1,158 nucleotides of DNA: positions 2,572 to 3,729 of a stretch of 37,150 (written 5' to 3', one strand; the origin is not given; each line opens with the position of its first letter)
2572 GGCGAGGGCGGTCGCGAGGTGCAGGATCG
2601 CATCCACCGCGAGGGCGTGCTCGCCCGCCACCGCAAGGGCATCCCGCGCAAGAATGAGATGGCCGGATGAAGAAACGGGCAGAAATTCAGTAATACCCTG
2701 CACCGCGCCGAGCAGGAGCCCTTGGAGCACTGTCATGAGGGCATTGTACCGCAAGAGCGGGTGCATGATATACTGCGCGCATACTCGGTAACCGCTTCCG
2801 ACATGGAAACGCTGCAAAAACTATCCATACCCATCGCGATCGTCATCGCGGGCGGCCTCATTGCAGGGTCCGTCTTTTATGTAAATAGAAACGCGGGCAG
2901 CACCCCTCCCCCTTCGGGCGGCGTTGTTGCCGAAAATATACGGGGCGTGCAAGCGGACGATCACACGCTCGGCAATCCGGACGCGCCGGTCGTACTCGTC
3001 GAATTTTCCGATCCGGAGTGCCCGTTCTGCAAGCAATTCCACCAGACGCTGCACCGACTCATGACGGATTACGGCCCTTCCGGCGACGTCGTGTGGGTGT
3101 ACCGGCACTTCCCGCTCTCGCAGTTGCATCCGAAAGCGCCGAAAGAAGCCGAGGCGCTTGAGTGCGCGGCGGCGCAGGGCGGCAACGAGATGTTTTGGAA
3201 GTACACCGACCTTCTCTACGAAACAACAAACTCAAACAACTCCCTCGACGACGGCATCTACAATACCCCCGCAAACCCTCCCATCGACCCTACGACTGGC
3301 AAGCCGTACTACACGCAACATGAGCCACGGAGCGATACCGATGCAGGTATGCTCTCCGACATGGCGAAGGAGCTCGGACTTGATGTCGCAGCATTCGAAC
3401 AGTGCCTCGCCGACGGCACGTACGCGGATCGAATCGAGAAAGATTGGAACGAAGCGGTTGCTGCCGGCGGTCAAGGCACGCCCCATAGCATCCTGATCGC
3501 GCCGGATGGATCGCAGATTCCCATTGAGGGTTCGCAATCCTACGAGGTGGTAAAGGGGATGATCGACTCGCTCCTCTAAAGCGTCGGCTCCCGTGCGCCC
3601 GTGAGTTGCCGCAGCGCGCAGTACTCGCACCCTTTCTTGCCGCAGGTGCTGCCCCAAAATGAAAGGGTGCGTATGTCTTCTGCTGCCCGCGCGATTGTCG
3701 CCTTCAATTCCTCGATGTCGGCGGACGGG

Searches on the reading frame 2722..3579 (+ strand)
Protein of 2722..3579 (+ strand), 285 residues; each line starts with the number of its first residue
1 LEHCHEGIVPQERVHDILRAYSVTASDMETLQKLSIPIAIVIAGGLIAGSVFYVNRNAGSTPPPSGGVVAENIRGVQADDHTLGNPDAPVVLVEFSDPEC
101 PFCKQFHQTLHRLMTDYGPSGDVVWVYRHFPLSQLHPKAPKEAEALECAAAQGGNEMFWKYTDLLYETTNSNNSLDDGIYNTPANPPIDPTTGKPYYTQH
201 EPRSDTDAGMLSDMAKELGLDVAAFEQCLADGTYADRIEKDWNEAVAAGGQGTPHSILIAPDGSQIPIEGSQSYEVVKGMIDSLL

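Call 8: search_protein_families(library=pfam, proteins=[window:2722-3579:+], max_evalue=0.001)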
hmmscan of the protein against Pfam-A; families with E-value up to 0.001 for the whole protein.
window:2722-3579:+ (285 aa): 4 families
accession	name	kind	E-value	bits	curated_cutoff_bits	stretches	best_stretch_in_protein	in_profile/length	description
PF13462.12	Thioredoxin_4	-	4.8e-23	82.6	23.2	1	79-282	4-164/165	Thioredoxin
PF01323.26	DSBA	-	5e-14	53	25.6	2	203-279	117-188/191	DSBA-like thioredoxin domain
PF13098.12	Thioredoxin_2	-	2.3e-05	25.1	27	1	91-152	8-54/104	Thioredoxin-like domain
PF18400.7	Thioredoxin_12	-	3.4e-05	24.3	26.1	0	80-133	134-185/190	Thioredoxin-like domain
